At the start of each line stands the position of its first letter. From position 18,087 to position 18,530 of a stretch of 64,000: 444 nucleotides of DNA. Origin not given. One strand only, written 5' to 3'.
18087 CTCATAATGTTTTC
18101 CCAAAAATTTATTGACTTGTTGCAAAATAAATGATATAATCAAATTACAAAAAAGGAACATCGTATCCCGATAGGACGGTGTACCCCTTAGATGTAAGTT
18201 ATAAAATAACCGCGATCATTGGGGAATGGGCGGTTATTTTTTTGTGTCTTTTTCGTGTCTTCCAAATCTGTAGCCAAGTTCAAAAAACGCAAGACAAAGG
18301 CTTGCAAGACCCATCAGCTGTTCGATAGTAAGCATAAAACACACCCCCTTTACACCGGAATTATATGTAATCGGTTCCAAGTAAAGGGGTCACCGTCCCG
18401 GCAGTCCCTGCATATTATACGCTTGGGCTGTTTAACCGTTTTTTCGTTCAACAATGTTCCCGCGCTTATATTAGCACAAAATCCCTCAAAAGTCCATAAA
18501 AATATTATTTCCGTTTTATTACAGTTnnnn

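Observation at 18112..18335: Unannotated 33-aa hydrophobic ORF convergent with a promoter-plus-terminator sRNA unit: type I toxin-antitoxin candidate, or azlCD leader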

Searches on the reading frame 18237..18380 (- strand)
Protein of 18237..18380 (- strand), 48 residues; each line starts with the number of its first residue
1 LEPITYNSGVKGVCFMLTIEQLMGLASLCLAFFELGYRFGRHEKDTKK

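Call 11: find_homologous_proteins(query=window:18237-18380:-, max_evalue=10)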
Query seq(48 aa) (48 aa): 4 proteins with E <= 10 among 4 candidates.
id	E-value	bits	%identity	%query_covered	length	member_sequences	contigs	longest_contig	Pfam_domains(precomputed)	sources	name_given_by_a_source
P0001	3.1e-13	66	100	69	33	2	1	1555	-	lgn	-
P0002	9.6e-6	43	72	67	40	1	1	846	-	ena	-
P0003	2.5e-5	41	70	69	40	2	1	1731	-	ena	-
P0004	3.1e-5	41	67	69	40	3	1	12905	-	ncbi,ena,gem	-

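Call 13: find_encoding_contigs(protein=P0004, flank=5000, max_places=6)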
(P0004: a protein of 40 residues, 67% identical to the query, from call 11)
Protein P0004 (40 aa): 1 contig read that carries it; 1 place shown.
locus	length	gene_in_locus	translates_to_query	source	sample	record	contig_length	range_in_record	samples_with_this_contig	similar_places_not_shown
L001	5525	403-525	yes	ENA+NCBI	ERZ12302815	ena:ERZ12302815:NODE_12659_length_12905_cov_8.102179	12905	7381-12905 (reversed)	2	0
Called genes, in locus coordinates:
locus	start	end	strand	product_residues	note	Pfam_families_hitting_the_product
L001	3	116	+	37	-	?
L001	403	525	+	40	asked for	-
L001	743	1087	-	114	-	PF13560:HTH_31 (weak), PF12844:HTH_19, PF01381:HTH_3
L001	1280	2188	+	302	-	PF07833:Cu_amine_oxidN1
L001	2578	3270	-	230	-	PF00072:Response_reg, PF00486:Trans_reg_C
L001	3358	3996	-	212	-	PF02581:TMP-TENI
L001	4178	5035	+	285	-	PF00535:Glycos_transf_2, PF10111:Glyco_tranf_2_2 (weak), PF13641:Glyco_tranf_2_3, PF13632:Glyco_trans_2_3 (weak)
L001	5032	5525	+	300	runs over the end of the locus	PF00535:Glycos_transf_2, PF10111:Glyco_tranf_2_2, PF13506:Glyco_transf_21 (weak), PF13641:Glyco_tranf_2_3 (weak)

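Call 15: find_encoding_contigs(protein=P0003, flank=5000)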
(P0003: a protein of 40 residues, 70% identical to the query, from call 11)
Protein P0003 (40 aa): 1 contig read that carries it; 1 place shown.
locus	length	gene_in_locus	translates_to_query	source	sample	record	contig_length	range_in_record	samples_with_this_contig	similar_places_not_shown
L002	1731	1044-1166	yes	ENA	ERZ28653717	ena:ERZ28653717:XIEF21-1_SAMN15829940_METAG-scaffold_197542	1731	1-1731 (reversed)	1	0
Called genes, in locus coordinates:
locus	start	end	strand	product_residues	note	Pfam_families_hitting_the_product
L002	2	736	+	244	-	?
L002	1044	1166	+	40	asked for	-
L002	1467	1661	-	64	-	-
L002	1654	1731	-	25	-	?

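Call 16: find_encoding_contigs(protein=P0002, flank=5000)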
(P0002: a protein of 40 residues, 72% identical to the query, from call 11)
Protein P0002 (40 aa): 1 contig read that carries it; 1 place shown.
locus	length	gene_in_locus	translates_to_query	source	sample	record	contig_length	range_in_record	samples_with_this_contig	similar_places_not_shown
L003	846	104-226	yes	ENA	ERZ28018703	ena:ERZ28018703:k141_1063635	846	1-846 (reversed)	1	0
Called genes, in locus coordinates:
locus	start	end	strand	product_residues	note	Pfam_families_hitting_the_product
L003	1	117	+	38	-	?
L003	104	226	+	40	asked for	-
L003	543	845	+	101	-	?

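Call 17: find_encoding_contigs(protein=P0001, flank=5000)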
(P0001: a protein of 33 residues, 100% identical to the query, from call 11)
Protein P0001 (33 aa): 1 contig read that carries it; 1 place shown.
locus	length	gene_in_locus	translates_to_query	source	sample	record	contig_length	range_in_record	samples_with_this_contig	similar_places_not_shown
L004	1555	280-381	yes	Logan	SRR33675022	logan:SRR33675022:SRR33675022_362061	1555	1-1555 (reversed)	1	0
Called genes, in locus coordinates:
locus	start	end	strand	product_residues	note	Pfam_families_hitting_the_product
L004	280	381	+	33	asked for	-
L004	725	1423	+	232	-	PF03591:AzlC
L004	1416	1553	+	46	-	?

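Call 22: find_related_loci(query=A1, collection=genome_contigs, flank=3000)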
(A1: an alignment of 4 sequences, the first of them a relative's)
Query A1 (33 aa) in genome_contigs; peptide patterns used: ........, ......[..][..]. (x = any residue, [..] = any of these).
18 stretches matched a pattern; 2 encode a relative of the query (tblastn E <= 1e-3); 2 distinct loci.
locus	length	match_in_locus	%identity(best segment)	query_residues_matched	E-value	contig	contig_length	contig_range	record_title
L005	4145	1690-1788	73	1-33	5e-14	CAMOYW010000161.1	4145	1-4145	MAG: uncultured Clostridia bacterium isolate SRR873602_bin.112_metaWRAP_v1.3_MAG genome assembly, contig: NODE_65143_len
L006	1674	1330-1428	67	1-33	1e-13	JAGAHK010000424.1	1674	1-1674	MAG: Bacillota bacterium isolate RGIG8445 Water_deer_Abomasum.Co__c656973, whole genome shotgun sequence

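Call 26: find_related_loci(query=A1, collection=metagenome_contigs, flank=3000)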
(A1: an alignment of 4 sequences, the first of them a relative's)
Query A1 (33 aa) in metagenome_contigs; peptide patterns used: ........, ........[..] (x = any residue, [..] = any of these).
72 stretches matched a pattern; 2 encode a relative of the query (tblastn E <= 1e-3); 2 distinct loci.
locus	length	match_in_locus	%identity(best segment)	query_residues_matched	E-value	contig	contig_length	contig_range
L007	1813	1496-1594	97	1-33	8e-20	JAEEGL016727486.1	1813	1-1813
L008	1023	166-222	68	5-23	2e-6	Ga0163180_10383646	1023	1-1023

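Call 36: search_protein_representatives(alignment_id=A1)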
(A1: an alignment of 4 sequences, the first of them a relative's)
Query: 4 sequences, 40 profile positions. Proteins with E-value up to 0.001 (for the whole library): 28; up to 1e-10: 2; up to 1e-30: 0. The best 28 are listed.
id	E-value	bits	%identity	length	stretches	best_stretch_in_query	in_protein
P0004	8.5e-27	108.8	-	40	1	1-40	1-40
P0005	2.4e-15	72.1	-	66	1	1-40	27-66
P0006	3.9e-09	52.3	-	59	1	1-37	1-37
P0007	2.4e-08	49.8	-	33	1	1-33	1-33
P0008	5.4e-07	45.4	-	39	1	4-39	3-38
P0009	1.1e-06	44.5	-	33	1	1-33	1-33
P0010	6.5e-06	42.0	-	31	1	1-29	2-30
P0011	7.3e-06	41.8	-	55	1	1-40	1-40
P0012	7.7e-06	41.7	-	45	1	1-35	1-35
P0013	1.5e-05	40.8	-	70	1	1-40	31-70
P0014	7.7e-05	38.5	-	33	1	1-33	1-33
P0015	9.9e-05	38.2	-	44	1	1-37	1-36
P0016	1.0e-04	38.2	-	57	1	1-37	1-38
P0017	1.2e-04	37.9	-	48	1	1-36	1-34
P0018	1.5e-04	37.6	-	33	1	1-29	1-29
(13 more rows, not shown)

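Call 39: search_protein_families(library=pfam, alignment_id=A3, max_evalue=1)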
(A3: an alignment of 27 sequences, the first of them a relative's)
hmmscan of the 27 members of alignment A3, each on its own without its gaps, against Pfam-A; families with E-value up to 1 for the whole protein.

A. member 1, P0001 (33 aa): 0 families

B. families by the number of members that match (of 27 scanned): 7 families
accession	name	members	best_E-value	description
PF00662.26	Proton_antipo_N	8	0.0015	NADH-Ubiquinone oxidoreductase (complex I), chain 5 N-terminus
PF11120.13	CBP_BcsF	5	0.093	Cellulose biosynthesis protein BcsF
PF15854.10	GPR15L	4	0.017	G-protein coupled receptor ligand 15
PF25299.1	ZZ_ADA2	3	0.0039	ADA2 ZZ-type zing finger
PF02603.21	Hpr_kinase_N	1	0.022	HPr Serine kinase N terminus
PF02468.20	PsbN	1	0.058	Photosystem II reaction centre N protein (psbN)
PF06380.16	DUF1072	1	0.069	Protein of unknown function (DUF1072)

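Call 40: search_protein_families(library=ncbifam, alignment_id=A3, max_evalue=1)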
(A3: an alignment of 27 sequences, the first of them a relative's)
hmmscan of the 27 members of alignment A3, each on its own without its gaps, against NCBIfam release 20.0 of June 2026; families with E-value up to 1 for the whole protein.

A. member 1, P0001 (33 aa): 0 families

B. families by the number of members that match (of 27 scanned): 6 families
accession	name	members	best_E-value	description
TIGR03493.1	cellullose_BcsF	5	0.036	cellulose biosynthesis protein BcsF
NF006418.0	PRK08667.1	3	0.043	hydrogenase membrane subunit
NF005561.0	PRK07234.1-1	3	0.045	putative monovalent cation/H+ antiporter subunit D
NF009650.0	PRK13183.1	1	0.017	photosystem II reaction center protein PsbN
TIGR02523.1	type_IV_pilV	1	0.11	type IV pilus modification protein PilV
NF002780.0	PRK02898.1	1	0.18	energy-coupling factor ABC transporter substrate-binding protein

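Call 43: find_homologous_proteins(query=A4, max_evalue=0.01)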
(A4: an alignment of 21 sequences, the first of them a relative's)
Query A4 (21 sequences) (40 aa, profile of the alignment): 737 proteins with E <= 0.01 among 859 candidates; the best 120 are listed.
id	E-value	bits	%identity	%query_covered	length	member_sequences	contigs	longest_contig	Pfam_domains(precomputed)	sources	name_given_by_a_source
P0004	9.7e-18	81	100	100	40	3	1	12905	-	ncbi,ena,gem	-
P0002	4.7e-17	79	85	100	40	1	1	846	-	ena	-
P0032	6.5e-17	79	45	100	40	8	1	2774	-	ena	-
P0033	1.3e-16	78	43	100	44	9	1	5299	-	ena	-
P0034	1.3e-16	78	53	90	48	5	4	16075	-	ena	-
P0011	1.3e-16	78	43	100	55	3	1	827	-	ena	-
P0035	1.5e-16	77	41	98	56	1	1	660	-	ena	-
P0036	2.0e-16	77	43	100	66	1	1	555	-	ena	-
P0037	2.2e-16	77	43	100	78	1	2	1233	-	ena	-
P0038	2.3e-16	77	54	98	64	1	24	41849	-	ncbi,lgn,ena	-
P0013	2.5e-16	77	43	100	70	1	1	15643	-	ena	-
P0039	2.6e-16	77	54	98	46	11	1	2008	-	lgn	-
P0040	2.8e-16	77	45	100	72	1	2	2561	-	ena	-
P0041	3.3e-16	76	45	100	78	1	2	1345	-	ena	-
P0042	3.3e-16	76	45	100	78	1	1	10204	-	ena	-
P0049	5.5e-16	76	48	100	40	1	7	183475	-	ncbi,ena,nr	ncbi:hypothetical protein [uncultured Eubacterium sp.]|nr:hypothetical protein [uncultured Eubacteri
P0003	5.6e-16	76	88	100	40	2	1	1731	-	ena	-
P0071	1.3e-14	71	55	93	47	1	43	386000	-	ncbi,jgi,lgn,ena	jgi:hypothetical protein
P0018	2.1e-14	71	54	70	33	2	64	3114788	-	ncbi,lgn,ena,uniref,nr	ncbi:Uncharacterised protein [Anaerostipes hadrus]|uniref:Uncharacterized protein n=1 Tax=Anaerostip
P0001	2.3e-14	70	67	83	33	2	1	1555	-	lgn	-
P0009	3.8e-14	70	56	80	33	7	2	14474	-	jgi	-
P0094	5.4e-14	69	53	100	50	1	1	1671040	-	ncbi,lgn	ncbi:MAG: hypothetical protein ACLRZ9_00900 [Eubacterium sp.]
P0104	7.8e-14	69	44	80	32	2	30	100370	-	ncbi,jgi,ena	-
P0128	1.9e-13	67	50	75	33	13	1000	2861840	-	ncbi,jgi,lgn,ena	jgi:formate hydrogenlyase subunit 3/multisubunit Na+/H+ antiporter MnhD subunit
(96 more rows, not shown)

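Call 45: find_encoding_contigs(protein=P0018, flank=2500, max_places=4)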
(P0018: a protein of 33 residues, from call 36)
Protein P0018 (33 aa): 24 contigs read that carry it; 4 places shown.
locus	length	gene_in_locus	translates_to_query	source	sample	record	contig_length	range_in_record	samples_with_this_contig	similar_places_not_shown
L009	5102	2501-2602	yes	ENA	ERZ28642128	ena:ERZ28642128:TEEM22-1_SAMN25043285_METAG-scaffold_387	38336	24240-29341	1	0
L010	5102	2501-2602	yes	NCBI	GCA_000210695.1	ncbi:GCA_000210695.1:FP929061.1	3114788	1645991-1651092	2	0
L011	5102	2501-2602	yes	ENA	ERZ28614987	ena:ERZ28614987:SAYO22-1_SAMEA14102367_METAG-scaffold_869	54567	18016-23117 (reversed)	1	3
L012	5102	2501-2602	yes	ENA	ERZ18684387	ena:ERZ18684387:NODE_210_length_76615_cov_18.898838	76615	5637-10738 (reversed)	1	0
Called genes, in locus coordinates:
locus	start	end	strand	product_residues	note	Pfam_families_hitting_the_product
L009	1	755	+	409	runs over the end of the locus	PF00330:Aconitase, PF28406:AcnX_3rd (weak)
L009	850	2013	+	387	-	PF01545:Cation_efflux, PF16916:ZT_dimer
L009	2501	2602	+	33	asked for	-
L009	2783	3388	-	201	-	PF00583:Acetyltransf_1, PF13508:Acetyltransf_7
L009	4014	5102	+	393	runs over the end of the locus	PF00376:MerR, PF13411:MerR_1, PF01209:Ubie_methyltran, PF02353:CMAS, PF13489:Methyltransf_23, PF08241:Methyltransf_11, PF08242:Methyltransf_12, PF13649:Methyltransf_25, +3 more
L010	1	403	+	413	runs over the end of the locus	PF00330:Aconitase, PF28406:AcnX_3rd (weak)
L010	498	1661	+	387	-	PF01545:Cation_efflux, PF16916:ZT_dimer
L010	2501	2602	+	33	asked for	-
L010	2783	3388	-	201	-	PF00583:Acetyltransf_1, PF13508:Acetyltransf_7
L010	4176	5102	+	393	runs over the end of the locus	PF00376:MerR, PF13411:MerR_1, PF01209:Ubie_methyltran, PF02353:CMAS, PF13489:Methyltransf_23, PF08241:Methyltransf_11, PF08242:Methyltransf_12, PF13649:Methyltransf_25, +3 more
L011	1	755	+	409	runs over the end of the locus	PF00330:Aconitase, PF28406:AcnX_3rd (weak)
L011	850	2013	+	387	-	PF01545:Cation_efflux, PF16916:ZT_dimer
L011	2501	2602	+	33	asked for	-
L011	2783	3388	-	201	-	PF00583:Acetyltransf_1, PF13508:Acetyltransf_7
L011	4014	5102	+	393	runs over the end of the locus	PF00376:MerR, PF13411:MerR_1, PF01209:Ubie_methyltran, PF02353:CMAS, PF13489:Methyltransf_23, PF08241:Methyltransf_11, PF08242:Methyltransf_12, PF13649:Methyltransf_25, +3 more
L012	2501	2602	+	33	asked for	-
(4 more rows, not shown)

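Call 46: find_encoding_contigs(protein=P0128, flank=2500, max_places=6)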
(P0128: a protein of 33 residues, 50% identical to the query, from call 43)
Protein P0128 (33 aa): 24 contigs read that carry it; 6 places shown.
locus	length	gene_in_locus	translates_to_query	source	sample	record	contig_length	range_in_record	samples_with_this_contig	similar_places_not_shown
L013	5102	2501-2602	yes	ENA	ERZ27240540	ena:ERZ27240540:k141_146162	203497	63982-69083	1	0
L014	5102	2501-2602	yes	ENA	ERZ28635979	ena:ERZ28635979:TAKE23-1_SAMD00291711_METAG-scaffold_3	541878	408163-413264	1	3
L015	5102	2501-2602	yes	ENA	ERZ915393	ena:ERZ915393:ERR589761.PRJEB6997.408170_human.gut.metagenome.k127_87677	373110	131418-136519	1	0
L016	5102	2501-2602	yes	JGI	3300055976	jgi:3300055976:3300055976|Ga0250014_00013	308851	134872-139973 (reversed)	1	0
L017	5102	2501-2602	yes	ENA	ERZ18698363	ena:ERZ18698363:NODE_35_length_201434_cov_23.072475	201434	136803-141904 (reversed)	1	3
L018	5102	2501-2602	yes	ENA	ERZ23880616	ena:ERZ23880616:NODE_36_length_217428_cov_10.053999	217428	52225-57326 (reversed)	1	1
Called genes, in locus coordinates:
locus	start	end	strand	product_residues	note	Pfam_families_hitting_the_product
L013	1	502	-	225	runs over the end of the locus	-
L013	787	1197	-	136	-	PF08780:NTase_sub_bind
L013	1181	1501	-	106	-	PF18765:Polbeta, PF01909:NTP_transf_2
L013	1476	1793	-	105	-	-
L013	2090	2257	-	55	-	-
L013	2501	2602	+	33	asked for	-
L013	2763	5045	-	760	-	PF00990:GGDEF, PF00563:EAL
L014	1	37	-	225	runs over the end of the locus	-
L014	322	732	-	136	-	PF08780:NTase_sub_bind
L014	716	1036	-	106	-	PF18765:Polbeta, PF01909:NTP_transf_2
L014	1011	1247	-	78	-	-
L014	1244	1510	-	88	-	PF14282:FlxA (weak)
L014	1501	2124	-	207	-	PF19498:DUF6033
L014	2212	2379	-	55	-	-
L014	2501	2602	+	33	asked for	-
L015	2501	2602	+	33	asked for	-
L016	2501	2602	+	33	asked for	-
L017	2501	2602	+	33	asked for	-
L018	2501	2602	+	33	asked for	-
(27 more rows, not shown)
